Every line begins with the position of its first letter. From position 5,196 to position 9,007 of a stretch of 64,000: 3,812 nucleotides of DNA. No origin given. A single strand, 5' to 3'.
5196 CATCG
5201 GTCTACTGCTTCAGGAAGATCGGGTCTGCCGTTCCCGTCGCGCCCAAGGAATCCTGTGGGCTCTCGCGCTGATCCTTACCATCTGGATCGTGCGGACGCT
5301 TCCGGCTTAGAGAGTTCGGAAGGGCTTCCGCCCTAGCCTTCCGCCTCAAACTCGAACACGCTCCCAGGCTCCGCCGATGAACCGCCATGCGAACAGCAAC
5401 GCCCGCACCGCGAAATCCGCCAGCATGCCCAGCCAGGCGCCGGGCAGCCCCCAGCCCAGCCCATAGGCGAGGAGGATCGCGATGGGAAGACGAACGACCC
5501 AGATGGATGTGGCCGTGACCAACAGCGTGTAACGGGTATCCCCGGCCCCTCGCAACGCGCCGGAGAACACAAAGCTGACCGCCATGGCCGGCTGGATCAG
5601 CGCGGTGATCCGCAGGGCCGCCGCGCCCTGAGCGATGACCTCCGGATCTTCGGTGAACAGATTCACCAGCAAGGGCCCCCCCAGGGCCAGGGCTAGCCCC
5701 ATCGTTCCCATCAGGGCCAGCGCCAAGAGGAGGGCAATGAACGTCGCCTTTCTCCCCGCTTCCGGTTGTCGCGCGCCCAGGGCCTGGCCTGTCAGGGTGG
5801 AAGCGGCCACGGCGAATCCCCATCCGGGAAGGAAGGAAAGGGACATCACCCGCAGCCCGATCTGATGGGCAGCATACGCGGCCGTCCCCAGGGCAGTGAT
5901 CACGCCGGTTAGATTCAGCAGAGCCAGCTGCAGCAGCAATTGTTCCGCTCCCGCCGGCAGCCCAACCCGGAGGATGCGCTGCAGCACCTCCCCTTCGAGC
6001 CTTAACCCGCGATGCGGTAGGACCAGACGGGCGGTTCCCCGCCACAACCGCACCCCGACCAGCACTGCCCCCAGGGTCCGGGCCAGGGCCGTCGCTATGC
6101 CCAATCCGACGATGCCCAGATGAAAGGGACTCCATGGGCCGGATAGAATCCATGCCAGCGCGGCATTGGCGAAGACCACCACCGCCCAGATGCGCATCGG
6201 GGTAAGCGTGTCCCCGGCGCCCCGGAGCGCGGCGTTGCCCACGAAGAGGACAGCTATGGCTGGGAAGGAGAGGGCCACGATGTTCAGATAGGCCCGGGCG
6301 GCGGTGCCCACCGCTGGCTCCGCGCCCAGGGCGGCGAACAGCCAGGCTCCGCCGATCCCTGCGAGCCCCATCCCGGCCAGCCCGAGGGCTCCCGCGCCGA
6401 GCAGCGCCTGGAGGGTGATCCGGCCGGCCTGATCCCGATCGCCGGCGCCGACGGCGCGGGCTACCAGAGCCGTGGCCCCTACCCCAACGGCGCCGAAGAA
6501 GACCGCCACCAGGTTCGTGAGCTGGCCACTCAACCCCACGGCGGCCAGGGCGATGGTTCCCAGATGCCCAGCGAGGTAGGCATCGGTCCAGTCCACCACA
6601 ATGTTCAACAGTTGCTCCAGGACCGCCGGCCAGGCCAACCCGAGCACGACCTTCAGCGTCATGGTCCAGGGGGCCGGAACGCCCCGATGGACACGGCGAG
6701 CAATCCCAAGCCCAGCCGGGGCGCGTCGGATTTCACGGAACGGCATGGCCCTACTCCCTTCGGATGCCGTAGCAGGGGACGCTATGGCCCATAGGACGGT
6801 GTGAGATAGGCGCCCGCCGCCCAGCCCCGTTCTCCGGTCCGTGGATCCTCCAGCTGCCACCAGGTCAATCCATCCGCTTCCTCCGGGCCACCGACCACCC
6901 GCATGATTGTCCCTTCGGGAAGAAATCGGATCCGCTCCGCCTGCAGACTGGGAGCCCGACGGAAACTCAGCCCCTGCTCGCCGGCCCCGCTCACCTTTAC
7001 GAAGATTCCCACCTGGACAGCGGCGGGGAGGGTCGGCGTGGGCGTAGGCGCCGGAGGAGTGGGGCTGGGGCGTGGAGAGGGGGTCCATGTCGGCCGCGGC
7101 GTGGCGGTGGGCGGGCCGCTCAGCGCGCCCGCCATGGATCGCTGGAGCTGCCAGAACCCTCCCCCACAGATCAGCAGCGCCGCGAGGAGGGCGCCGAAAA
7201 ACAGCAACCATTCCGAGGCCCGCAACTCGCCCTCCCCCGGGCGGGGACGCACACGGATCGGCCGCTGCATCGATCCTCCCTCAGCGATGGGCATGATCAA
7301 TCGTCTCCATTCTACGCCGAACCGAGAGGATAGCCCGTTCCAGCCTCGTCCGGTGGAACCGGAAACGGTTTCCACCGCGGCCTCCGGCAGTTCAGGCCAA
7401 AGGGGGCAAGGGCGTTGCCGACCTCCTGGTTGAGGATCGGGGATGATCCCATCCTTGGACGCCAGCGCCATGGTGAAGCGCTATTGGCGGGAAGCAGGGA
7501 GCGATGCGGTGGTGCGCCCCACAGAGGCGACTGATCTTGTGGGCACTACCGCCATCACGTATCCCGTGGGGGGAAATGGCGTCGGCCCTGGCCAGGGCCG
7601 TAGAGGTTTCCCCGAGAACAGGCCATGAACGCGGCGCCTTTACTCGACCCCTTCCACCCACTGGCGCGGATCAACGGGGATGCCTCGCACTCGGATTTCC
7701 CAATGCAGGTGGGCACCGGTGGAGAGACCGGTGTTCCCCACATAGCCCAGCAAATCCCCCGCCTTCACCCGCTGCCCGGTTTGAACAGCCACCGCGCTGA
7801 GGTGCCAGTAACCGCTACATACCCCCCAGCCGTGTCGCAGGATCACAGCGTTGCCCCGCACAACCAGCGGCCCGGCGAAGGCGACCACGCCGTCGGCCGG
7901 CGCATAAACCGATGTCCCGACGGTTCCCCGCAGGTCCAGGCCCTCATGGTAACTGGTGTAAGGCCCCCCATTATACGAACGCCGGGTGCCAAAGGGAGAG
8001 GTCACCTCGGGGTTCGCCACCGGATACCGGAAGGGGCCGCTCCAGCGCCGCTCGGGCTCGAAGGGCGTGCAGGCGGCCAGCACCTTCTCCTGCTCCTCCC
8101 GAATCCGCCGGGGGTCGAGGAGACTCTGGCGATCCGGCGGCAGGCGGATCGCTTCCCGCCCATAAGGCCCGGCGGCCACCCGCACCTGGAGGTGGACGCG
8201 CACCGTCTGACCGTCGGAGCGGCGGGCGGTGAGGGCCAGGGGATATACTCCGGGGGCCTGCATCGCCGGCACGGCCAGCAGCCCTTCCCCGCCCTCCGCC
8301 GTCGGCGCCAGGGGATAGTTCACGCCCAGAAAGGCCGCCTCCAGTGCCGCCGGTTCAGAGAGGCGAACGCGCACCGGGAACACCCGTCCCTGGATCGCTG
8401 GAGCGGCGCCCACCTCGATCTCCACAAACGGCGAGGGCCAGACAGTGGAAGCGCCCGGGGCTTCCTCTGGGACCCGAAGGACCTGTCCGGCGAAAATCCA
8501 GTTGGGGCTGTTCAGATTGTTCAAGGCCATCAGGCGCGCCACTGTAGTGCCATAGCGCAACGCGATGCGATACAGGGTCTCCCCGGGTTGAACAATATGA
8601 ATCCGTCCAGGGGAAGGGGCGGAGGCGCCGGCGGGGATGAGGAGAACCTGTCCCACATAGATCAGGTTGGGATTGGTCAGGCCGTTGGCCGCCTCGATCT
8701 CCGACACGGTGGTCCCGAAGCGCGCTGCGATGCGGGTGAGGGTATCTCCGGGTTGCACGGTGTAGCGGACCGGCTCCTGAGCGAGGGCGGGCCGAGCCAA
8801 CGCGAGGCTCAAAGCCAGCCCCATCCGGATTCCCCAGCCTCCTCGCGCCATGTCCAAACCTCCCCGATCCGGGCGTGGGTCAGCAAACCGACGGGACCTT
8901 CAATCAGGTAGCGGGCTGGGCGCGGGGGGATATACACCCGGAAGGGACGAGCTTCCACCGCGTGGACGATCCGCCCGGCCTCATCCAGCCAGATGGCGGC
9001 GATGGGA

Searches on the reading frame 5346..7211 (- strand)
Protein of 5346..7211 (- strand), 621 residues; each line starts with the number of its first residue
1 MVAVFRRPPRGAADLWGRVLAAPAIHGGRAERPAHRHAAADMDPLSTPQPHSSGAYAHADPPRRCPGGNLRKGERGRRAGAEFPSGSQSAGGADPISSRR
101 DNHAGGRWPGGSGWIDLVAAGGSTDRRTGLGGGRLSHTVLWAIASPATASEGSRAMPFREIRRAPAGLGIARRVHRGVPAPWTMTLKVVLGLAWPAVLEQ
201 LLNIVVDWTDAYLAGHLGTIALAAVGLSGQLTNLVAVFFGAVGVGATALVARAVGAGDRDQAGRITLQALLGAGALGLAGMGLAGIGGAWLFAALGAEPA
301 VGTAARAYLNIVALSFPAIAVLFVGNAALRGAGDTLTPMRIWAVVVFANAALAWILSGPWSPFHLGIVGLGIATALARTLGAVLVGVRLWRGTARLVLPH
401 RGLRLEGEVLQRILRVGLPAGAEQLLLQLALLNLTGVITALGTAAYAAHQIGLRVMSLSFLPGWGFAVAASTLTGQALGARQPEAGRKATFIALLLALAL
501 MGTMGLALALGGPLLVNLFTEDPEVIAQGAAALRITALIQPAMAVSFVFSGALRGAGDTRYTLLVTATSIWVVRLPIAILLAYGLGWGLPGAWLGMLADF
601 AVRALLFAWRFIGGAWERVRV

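Call 45: search_protein_families(library=ncbifam, proteins=[window:5346-7211:-], max_evalue=0.01)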
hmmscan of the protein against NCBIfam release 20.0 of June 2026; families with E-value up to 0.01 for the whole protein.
window:5346-7211:- (621 aa): 10 families
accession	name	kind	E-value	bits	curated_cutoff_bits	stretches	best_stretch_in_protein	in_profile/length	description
TIGR00797.1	matE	subfamily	1.2e-79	268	147.4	1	195-593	1-396/396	MATE family efflux transporter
NF007562.1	PRK10189.1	equivalog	5.1e-51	173.9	465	1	189-616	29-462/470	EmmdR/YeeO family multidrug/toxin efflux MATE transporter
NF001214.0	PRK00187.1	equivalog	8.1e-29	100.9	449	1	183-609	6-439/464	NorM family multidrug efflux MATE transporter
NF041801.1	MATE_SolL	equivalog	2.8e-26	92.3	780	1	189-596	22-431/458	solanimycin export family MATE transporter SolL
NF000263.1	MATE_multi_NorM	equivalog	2.2e-15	57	950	1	186-610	17-444/459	multidrug efflux MATE transporter NorM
NF052396.1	MATE_WgkD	equivalog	5.1e-14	52.1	510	1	192-609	8-421/428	tryglysin-associated MATE efflux transporter WgkD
NF000131.1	MATE_multi_MepA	equivalog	3.5e-11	43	850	1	186-590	15-413/451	multidrug efflux MATE transporter MepA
NF041358.1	GntT_guanitoxin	equivalog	2.1e-09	36.9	525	1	200-580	26-405/438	guanitoxin biosynthesis MATE family efflux transporter GntT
NF000217.1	MATE_multi_FepA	equivalog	2.1e-06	27.1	900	1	200-596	31-420/443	multidrug efflux MATE transporter FepA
NF007690.0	PRK10367.1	equivalog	0.0072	15.3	409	0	187-585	9-409/441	MATE family efflux transporter DinF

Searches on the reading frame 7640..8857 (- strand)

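Call 45: search_protein_families(library=ncbifam, proteins=[window:7640-8857:-], max_evalue=0.01)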
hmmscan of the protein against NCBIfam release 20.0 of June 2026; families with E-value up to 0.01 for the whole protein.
window:7640-8857:- (405 aa): 25 families
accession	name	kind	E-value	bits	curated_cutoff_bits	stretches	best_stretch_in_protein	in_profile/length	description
NF052530.1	Heli_ShapePgp3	exception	2.8e-39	134.9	300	1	225-403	88-266/270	peptidoglycan metallopeptidase Pgp3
NF050804.1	CellDivDipMCaul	equivalog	2e-33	116.1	900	2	274-392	505-617/634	cell division endopeptidase DipM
NF040883.1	amid_act_ActS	equivalog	3.7e-30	105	375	3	304-400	136-232/242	amidase activator ActS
NF041208.1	celldiv_DipM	equivalog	7.1e-27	94.7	740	2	277-402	299-418/419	cell division endopeptidase DipM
NF052529.1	PG_M23_Pgp6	exception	4.6e-23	81.6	600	1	276-402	304-433/452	peptidoglycan metallopeptidase Pgp6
NF053824.1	PdgNdpepShyC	equivalog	2.5e-22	79.4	700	1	277-398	269-390/429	peptidoglycan DD-endopeptidase ShyC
NF008652.0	PRK11649.1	equivalog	2.6e-22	79.1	341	1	276-397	284-406/439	murein DD-endopeptidase MepM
NF053825.1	PdgNdpepShyA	equivalog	3.7e-20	72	700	1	277-397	268-389/425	peptidoglycan DD-endopeptidase ShyA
NF008123.1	PRK10871.1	equivalog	7.7e-20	71.6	311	1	305-400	266-361/365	murein hydrolase activator NlpD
TIGR02899.1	spore_safA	subfamily_domain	1.2e-17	63.6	67.85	2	34-76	1-44/44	SafA/ExsA family spore coat assembly protein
NF052336.1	PdgHdaseHSB100310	equivalog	3.3e-16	59.5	500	1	275-392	34-145/316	peptidoglycan hydrolase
NF047755.1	LIC_10271_M23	exception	9.8e-16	58.1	180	3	276-373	95-186/207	LIC_10271 family cell wall hydrolase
NF042931.1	SAG1386_EF1546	equivalog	2.4e-15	57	80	2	83-129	108-157/158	SAG1386/EF1546 family surface-associated protein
NF052398.1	Agg_Promo_Fact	equivalog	3.1e-13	50.4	170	1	22-77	21-76/202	aggregation-promoting factor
NF004974.0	PRK06347.1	equivalog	1.2e-11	44.4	701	2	82-132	328-377/592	1,4-beta-N-acetylmuramoylhydrolase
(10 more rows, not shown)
